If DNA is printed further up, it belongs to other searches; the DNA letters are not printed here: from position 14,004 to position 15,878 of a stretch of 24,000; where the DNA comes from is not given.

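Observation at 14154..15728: PIN-like protein with an unrecognisable C-terminal half, coupled to qatD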

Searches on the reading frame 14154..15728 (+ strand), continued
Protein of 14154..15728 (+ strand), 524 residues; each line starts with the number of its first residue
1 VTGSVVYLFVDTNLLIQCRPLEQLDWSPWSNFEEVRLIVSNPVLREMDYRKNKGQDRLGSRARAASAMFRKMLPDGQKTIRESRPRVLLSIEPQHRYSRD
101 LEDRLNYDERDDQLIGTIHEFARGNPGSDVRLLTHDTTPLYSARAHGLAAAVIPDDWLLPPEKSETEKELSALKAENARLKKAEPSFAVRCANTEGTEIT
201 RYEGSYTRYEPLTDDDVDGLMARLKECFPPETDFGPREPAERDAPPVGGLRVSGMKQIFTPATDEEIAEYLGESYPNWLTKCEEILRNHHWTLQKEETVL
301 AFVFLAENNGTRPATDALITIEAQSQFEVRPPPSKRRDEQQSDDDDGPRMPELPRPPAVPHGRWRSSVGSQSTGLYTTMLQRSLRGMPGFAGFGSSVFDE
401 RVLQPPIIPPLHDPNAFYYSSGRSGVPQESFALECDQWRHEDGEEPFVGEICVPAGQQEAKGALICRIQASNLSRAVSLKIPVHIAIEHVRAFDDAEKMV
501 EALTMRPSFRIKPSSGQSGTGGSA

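Call 61: search_protein_families(library=pfam, alignment_id=A4, max_evalue=0.00001)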
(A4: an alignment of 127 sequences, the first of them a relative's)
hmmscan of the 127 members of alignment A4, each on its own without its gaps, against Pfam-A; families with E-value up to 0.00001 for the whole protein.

A. member 1, L001:2001-2912:- (304 aa): 2 families
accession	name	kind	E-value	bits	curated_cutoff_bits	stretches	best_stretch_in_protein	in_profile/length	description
PF21157.2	DksA_N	-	2.1e-30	105.2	27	1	189-259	1-71/71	DnaK suppressor protein DksA, N-terminal domain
PF01258.23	zf-dskA_traR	-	5.3e-12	46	24.9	1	264-293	3-32/36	Prokaryotic dksA/traR C4-type zinc finger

B. families by the number of members that match (of 127 scanned): 98 families (the first 25 are shown)
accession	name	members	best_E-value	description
PF00999.27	Na_H_Exchanger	2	3.1e-34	Sodium/hydrogen exchanger, transmembrane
PF00589.27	Phage_integrase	2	3.4e-31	Phage integrase family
PF01420.25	Methylase_S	2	5.4e-23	Type I restriction modification DNA specificity domain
PF06114.19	Peptidase_M78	2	3.2e-22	IrrE N-terminal-like domain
PF00571.33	CBS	2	1.7e-20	CBS domain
PF00478.31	IMPDH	1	2.4e-159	IMP dehydrogenase / GMP reductase domain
PF02277.22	DBI_PRT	1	1.3e-113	Phosphoribosyltransferase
PF07505.17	DUF5131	1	4.4e-113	Protein of unknown function (DUF5131)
PF00463.27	ICL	1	6.4e-111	Isocitrate lyase family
PF03411.18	Peptidase_M74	1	6.1e-106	Penicillin-insensitive murein endopeptidase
PF02384.22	N6_Mtase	1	3.2e-104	N-6 DNA Methylase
PF02601.20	Exonuc_VII_L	1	2.4e-99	Exonuclease VII, large subunit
PF01515.24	PTA_PTB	1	4.1e-92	Phosphate acetyl/butaryl transferase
PF10134.15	RPA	1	2.6e-87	Replication initiator protein A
PF00180.25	Iso_dh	1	2e-86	Isocitrate/isopropylmalate dehydrogenase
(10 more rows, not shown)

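Call 62: search_protein_families(library=pfam, proteins=[L001:5993-7564:+, L001:4486-5940:+, L005:6344-7984:+, L005:4544-6199:+, L005:9778-11328:+, L027:4955-6898:+, L023:68-1462:+, L020:5838-6896:+, L020:8585-9136:+, L029:8773-13143:+], max_evalue=0.001)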
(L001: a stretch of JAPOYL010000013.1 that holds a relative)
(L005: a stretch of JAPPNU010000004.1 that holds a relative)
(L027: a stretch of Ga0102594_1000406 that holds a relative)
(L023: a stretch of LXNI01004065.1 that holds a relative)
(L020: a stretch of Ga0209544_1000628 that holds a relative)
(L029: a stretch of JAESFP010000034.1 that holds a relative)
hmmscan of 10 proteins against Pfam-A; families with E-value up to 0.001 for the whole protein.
L001:5993-7564:+ (524 aa): 6 families
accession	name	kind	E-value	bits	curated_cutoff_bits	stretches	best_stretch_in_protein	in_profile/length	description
PF00117.34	GATase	-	1.4e-47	162.2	22.8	1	10-197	1-187/190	Glutamine amidotransferase class-I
PF00958.27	GMP_synt_C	-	9.1e-44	147.9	27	1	433-523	2-92/92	GMP synthase C terminal domain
PF07722.19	Peptidase_C26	-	1.1e-10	42.1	20.5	1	73-182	100-219/219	Peptidase C26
PF02540.23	NAD_synthase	-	3.6e-09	36.6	21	1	213-253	5-45/242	NAD synthase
PF03054.22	tRNA_Me_trans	-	3e-05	24.2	20.6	1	228-259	2-32/202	tRNA methyl transferase HUP domain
PF00733.27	Asn_synthase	-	0.00015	22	21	1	222-257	13-48/354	Asparagine synthase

L001:4486-5940:+ (485 aa): 8 families
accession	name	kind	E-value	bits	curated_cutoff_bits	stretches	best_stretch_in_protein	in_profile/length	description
PF00478.31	IMPDH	-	2.4e-159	530.4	25.6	1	7-471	1-345/345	IMP dehydrogenase / GMP reductase domain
PF00571.33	CBS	-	1.7e-20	73.5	24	2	93-138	6-52/57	CBS domain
PF03060.21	NMO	-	2.4e-13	50.6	28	1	221-369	95-233/331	Nitronate monooxygenase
PF01070.24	FMN_dh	-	1.2e-10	41.4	24.9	1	252-362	203-306/350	FMN-dependent dehydrogenase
PF01645.23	Glu_synthase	-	8.3e-06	25.7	20.4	1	274-358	213-304/369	Conserved region in glutamate synthase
PF00977.27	His_biosynth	-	0.00018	21.5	23.6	0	318-359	64-103/228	Histidine biosynthesis protein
PF01180.27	DHO_dh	-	0.00044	20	27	1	316-359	227-270/291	Dihydroorotate dehydrogenase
PF04131.20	NanE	-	0.00055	19.6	27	0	232-360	57-175/192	Putative N-acetylmannosamine-6-phosphate epimerase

L005:6344-7984:+ (547 aa): 4 families
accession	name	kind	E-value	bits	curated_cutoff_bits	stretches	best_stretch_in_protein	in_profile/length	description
PF01420.25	Methylase_S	-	5.4e-23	82.5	22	2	133-288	29-168/168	Type I restriction modification DNA specificity domain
PF01909.29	NTP_transf_2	-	9.7e-08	32.7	21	1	14-60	3-50/93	Nucleotidyltransferase domain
PF18765.7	Polbeta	-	7.4e-06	26.5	26.9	1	26-100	14-87/93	Polymerase beta, Nucleotidyltransferase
PF22600.2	MTPAP-like_central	-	0.00022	21.8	27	1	10-53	24-67/139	Poly(A) RNA polymerase, mitochondrial-like, central palm domain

L005:4544-6199:+ (552 aa): 3 families
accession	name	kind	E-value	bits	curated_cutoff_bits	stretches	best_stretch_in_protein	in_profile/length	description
PF02384.22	N6_Mtase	-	3.2e-104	349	20.4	1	165-510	2-311/311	N-6 DNA Methylase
PF12161.14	HsdM_N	-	1.7e-27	97.1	24.5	1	25-153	2-135/135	HsdM N-terminal domain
PF01170.24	UPF0020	-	0.00069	19.8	22.3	0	210-320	30-132/197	RMKL-like, methyltransferase domain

L005:9778-11328:+ (517 aa): 0 families

L027:4955-6898:+ (648 aa): 0 families

L023:68-1462:+ (465 aa): 1 family
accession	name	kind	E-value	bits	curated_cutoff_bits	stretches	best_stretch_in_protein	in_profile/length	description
PF01420.25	Methylase_S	-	2.2e-22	80.5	22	2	53-220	3-167/168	Type I restriction modification DNA specificity domain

L020:5838-6896:+ (353 aa): 2 families
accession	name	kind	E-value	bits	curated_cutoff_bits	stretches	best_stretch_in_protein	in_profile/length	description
PF10134.15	RPA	-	2.6e-87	292.6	27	1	34-264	1-227/228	Replication initiator protein A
PF01051.27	Rep3_N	-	0.00078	20.3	22.4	0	71-184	12-108/141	Initiator Replication protein, WH1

L020:8585-9136:+ (184 aa): 0 families

L029:8773-13143:+ (1457 aa): 1 family
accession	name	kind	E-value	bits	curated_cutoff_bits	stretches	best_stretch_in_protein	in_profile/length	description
PF22726.1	NCAB2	-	1.7e-19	70.5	27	1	1372-1450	2-80/80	NACHT C-terminal Alpha/Beta 2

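Call 63: search_protein_families(library=padloc, proteins=[L005:9778-11328:+, L005:11722-13995:+, L005:14043-15113:+, L023:3556-4797:+, L023:6172-7533:-, L027:4955-6898:+, L029:8773-13143:+, L020:8585-9136:+, L002:4563-7766:+, L002:2995-4485:-], max_evalue=0.00001)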
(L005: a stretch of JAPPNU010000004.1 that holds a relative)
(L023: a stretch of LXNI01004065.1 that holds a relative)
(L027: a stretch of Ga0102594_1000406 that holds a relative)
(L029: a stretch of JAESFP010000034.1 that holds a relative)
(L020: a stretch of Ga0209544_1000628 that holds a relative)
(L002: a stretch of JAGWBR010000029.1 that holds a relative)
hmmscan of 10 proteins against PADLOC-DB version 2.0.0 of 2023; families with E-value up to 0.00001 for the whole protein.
L005:9778-11328:+ (517 aa): 0 families

L005:11722-13995:+ (758 aa): 0 families

L005:14043-15113:+ (357 aa): 2 families
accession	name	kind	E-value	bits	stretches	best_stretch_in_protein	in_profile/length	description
PDLC04066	PD-T4-7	-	1.1e-39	134.3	1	23-293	8-276/337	-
PDLC04065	PD-T4-7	-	2.1e-37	127.5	1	23-302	1-296/333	-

L023:3556-4797:+ (414 aa): 10 families
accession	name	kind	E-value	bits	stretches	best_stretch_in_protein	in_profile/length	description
PDLC03949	RmrA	-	4.3e-14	50.2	1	31-342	2-278/363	-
PDLC04141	capP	-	1.2e-13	49.1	1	218-329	41-153/242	capP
PDLC03948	RmrA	-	2.4e-10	37.8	1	227-343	189-303/397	-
PDLC03955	RmrA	-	2e-09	35.2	0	22-104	11-97/371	-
PDLC04776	PDC-M69B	-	4.3e-09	34.4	1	218-345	55-190/272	-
PDLC03951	RmrA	-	3e-08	31.1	1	240-348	201-304/400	-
PDLC03944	RmrA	-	3.9e-08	30.8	1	236-340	191-294/384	-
PDLC03947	RmrA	-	4.1e-08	30.5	0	231-328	194-289/383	-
PDLC03954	RmrA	-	5.5e-07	26.8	0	231-320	194-281/380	-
PDLC03952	RmrA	-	1.8e-06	25.1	0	213-325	188-298/395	-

L023:6172-7533:- (454 aa): 0 families

L027:4955-6898:+ (648 aa): 0 families

L029:8773-13143:+ (1457 aa): 9 families
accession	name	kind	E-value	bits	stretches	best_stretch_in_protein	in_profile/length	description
PDLC04772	PDC-M68A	-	3.2e-24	84.3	1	13-119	4-110/253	-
PDLC00739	Effector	-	5.7e-15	53.5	1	11-116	5-110/378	Endonuclease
PDLC01997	SAVED1--SAVED_HNH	-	1e-13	49.6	1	12-116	4-106/368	-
PDLC00746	Effector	-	1e-10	39.2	1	15-116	18-118/389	Endonuclease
PDLC00742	Effector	-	3.9e-09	33.7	1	11-113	118-220/527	Endonuclease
PDLC00740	Effector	-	5.8e-09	33.2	1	16-117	18-120/391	Endonuclease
PDLC01998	SAVED1--SAVED_HNH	-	7.5e-09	32.8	1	13-115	113-215/506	-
PDLC00749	Effector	-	4.1e-06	24.1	1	7-116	9-119/395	Endonuclease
PDLC00751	Effector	-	9.6e-06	22.9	0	11-116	128-233/530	Endonuclease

L020:8585-9136:+ (184 aa): 0 families

L002:4563-7766:+ (1068 aa): 0 families

L002:2995-4485:- (497 aa): 1 family
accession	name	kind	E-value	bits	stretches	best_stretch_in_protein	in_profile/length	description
PDLC02759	SspA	-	6.3e-07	27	1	164-336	62-216/374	SspA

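Call 72: search_protein_families(library=phrogs, proteins=[window:14154-15725:+], max_evalue=0.01)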
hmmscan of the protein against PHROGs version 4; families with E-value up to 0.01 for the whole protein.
window:14154-15725:+ (524 aa): 2 families
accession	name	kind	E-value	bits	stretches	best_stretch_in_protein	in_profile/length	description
phrog_2765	-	other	2.8e-06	27.4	1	9-155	6-133/443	PhoH-like phosphate starvation-inducible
phrog_492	-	unknown function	0.0011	20.1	1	165-269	73-130/195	-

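Call 73: get_annotated_region(hit=H5, flank=5000)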
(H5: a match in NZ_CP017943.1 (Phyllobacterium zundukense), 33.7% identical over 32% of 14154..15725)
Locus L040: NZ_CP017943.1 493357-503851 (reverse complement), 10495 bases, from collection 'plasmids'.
description: Phyllobacterium zundukense strain Tri-48 plasmid unnamed2, complete sequence
organism: Phyllobacterium zundukense (NCBI taxid 1867719)
taxonomy: Bacteria; Pseudomonadota; Alphaproteobacteria; Hyphomicrobiales; Phyllobacteriaceae; Phyllobacterium; Phyllobacterium zundukense
host: -; source: Oxytropis triphylla,cell culture,root nodule; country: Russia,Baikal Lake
typing (MOB-suite, as given by PLSDB): conjugative; replicon rep_cluster_471; relaxase MOBQ; mating-pair formation MPF_T
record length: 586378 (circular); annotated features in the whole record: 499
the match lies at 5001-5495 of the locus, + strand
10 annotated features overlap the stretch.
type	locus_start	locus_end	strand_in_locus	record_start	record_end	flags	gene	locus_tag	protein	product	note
CDS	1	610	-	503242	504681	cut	-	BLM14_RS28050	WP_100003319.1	amidohydrolase family protein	-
CDS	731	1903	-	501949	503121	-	-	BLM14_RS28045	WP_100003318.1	Xaa-Pro peptidase family protein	GO:0006508 - proteolysis [Evidence IEA]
CDS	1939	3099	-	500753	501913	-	-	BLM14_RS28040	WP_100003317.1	enolase C-terminal domain-like protein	-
CDS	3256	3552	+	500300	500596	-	-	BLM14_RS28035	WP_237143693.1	hypothetical protein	-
CDS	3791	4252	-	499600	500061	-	-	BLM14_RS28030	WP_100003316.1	GFA family protein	-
CDS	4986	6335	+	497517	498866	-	-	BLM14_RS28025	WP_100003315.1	PIN domain-containing protein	-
CDS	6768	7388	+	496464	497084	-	-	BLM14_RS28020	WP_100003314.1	hypothetical protein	-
CDS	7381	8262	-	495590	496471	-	-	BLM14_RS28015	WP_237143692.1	reverse transcriptase domain-containing protein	-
CDS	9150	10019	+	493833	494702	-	-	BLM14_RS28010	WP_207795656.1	ATP-binding protein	-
CDS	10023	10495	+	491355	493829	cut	-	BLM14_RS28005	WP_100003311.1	S8 family peptidase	-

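Call 74: get_annotated_region(hit=H7, flank=5000)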
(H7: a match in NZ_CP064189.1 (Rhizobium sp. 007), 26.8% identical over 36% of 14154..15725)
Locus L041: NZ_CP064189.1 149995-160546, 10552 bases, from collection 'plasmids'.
description: Rhizobium sp. 007 plasmid unnamed2
organism: Rhizobium sp. 007 (NCBI taxid 2785056)
taxonomy: Bacteria; Pseudomonadota; Alphaproteobacteria; Hyphomicrobiales; Rhizobiaceae; Rhizobium; Rhizobium sp. 007
host: -; source: Onobrychis viciifolia,cell culture,root nodule; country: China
typing (MOB-suite, as given by PLSDB): conjugative; relaxase MOBP; mating-pair formation MPF_T
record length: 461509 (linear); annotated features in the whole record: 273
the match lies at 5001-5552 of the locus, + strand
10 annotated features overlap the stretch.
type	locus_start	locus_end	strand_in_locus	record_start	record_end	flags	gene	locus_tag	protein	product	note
CDS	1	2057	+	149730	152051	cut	-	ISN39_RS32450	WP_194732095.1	ATP-binding protein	-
CDS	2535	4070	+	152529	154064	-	istA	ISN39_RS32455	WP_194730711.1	IS21 family transposase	-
CDS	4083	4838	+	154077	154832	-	istB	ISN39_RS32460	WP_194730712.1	IS21-like element helper ATPase IstB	-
CDS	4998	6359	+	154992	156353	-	-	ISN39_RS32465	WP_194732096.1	PIN domain-containing protein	-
CDS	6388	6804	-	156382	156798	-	-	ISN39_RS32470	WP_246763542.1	hypothetical protein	-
CDS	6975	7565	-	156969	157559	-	-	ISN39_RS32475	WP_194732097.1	hypothetical protein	-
CDS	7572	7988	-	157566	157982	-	-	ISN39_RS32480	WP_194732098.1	hypothetical protein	-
CDS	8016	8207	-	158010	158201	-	-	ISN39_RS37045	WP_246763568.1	hypothetical protein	-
CDS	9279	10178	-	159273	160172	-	-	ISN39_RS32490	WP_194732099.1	PLP-dependent transferase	GO:0019346 - transsulfuration [Evidence IEA]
CDS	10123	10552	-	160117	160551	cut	-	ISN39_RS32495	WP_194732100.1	isocitrate/isopropylmalate family dehydrogenase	-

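Call 75: get_annotated_region(hit=H4, flank=5000)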
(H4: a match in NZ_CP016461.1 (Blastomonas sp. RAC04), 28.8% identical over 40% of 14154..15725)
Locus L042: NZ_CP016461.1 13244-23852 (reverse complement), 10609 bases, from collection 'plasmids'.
description: Blastomonas sp. RAC04 plasmid pBSY18_4, complete sequence
organism: Blastomonas sp. RAC04 (NCBI taxid 1842535)
taxonomy: Bacteria; Pseudomonadota; Alphaproteobacteria; Sphingomonadales; Sphingomonadaceae; Blastomonas; Blastomonas sp. RAC04
host: -; source: Microbial isolate,Algal phycosphere; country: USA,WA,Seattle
typing (MOB-suite, as given by PLSDB): mobilizable; relaxase MOBQ
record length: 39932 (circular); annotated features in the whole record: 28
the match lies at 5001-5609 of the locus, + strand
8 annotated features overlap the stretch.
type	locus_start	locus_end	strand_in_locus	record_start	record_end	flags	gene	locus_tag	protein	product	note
CDS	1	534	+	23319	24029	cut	-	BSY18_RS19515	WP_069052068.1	DUF6118 family protein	-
CDS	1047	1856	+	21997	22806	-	-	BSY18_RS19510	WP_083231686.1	hypothetical protein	-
CDS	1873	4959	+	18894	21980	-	-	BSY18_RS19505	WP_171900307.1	DEAD/DEAH box helicase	-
CDS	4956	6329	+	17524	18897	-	-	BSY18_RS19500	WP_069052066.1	hypothetical protein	-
CDS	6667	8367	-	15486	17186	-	-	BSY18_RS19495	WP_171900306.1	DUF2326 domain-containing protein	-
CDS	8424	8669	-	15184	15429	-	-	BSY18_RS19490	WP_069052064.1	ABC-three component system middle component 6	-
CDS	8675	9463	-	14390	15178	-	-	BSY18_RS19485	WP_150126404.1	ABC-three component system protein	-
CDS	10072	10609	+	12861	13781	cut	-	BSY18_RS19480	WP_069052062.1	hypothetical protein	-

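Call 83: find_encoding_contigs(protein=P0001, flank=10000, max_places=2)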
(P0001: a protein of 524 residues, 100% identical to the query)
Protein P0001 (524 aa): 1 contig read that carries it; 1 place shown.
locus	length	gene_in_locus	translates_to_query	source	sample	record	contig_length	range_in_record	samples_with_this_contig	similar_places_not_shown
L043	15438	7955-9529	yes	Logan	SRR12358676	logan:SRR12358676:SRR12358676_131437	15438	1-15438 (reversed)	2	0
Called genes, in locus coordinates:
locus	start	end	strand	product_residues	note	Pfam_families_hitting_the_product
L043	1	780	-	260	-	?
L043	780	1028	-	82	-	PF13744:HTH_37 (weak), PF13560:HTH_31, PF01381:HTH_3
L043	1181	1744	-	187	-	-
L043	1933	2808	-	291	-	PF26109:WHD_BrxR, PF13280:WYL, PF26107:BrxR_CTD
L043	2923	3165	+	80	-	PF09954:DUF2188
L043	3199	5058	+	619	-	PF07693:KAP_NTPase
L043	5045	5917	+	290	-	PF28083:QatB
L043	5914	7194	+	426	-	PF06508:QueC (weak)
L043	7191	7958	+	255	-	PF01026:TatD_DNase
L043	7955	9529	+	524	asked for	PF13638:PIN_4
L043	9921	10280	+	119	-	PF11171:DUF2958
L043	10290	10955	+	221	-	-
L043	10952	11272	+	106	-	PF01451:LMWPc (weak)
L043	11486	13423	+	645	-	PF02463:SMC_N (faint), PF13175:AAA_15 (weak), PF11398:DUF2813 (faint), PF13304:AAA_21, PF13175:AAA_15, PF20469:OLD-like_TOPRIM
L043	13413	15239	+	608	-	PF00270:DEAD (faint), PF00580:UvrD-helicase, PF01443:Viral_helicase1 (faint), PF13191:AAA_16 (faint), PF13245:AAA_19, PF00580:UvrD-helicase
